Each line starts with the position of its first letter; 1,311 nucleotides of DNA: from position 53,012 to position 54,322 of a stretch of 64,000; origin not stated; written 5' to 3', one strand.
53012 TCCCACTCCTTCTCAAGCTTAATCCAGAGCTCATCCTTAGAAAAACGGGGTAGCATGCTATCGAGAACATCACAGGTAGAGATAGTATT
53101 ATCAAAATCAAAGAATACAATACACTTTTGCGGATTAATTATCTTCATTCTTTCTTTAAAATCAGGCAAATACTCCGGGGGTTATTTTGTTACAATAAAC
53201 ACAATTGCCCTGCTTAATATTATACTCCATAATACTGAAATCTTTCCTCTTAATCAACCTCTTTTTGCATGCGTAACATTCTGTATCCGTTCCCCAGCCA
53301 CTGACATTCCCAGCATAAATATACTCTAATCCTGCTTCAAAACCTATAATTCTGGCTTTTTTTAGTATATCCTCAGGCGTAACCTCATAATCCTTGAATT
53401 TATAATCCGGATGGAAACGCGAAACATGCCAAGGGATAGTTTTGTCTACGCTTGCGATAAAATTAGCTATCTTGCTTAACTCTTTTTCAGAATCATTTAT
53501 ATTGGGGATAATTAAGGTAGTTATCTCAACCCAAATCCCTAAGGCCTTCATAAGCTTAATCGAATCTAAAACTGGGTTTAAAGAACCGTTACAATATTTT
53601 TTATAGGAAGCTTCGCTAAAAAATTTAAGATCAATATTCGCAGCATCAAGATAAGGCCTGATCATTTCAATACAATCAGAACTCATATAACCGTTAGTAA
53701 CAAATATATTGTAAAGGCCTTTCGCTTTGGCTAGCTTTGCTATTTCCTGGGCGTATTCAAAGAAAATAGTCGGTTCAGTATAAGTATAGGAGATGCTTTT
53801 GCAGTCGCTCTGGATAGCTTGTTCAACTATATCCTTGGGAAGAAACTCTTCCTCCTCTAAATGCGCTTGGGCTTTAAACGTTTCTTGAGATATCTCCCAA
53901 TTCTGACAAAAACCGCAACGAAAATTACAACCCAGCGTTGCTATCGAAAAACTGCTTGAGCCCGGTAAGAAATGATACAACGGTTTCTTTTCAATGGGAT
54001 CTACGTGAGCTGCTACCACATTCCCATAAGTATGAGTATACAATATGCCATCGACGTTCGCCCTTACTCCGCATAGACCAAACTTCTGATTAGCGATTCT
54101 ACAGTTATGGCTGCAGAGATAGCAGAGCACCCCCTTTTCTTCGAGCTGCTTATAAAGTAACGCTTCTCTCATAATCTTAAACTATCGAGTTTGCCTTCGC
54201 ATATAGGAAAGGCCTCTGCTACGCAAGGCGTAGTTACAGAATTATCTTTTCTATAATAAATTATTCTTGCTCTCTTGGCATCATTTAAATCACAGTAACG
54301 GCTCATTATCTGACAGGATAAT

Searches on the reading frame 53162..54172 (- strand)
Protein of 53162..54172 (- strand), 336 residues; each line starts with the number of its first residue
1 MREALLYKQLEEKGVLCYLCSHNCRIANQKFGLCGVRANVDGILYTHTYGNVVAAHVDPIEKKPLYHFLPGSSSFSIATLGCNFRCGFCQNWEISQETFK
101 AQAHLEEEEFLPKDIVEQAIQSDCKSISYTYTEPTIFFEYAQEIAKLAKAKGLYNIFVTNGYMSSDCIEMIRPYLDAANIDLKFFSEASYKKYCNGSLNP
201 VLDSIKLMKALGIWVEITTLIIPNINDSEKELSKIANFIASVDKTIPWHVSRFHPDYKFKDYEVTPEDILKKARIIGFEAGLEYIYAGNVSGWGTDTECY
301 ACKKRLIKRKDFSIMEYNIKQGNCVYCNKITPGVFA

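Call 24: find_encoding_contigs(protein=window:53162-54172:-, flank=10000, max_places=10)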
Protein window:53162-54172:- (336 aa): 1 contig read that carries it; 1 place shown.
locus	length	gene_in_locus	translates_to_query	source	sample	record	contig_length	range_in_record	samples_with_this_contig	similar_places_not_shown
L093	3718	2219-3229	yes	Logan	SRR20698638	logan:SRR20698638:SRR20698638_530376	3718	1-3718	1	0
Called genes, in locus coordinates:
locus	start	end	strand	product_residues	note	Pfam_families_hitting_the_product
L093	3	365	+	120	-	?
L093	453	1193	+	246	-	PF02535:Zip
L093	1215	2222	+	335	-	PF02568:ThiI, PF03054:tRNA_Me_trans (weak), PF18297:NFACT-R_2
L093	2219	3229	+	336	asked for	PF04055:Radical_SAM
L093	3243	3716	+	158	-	?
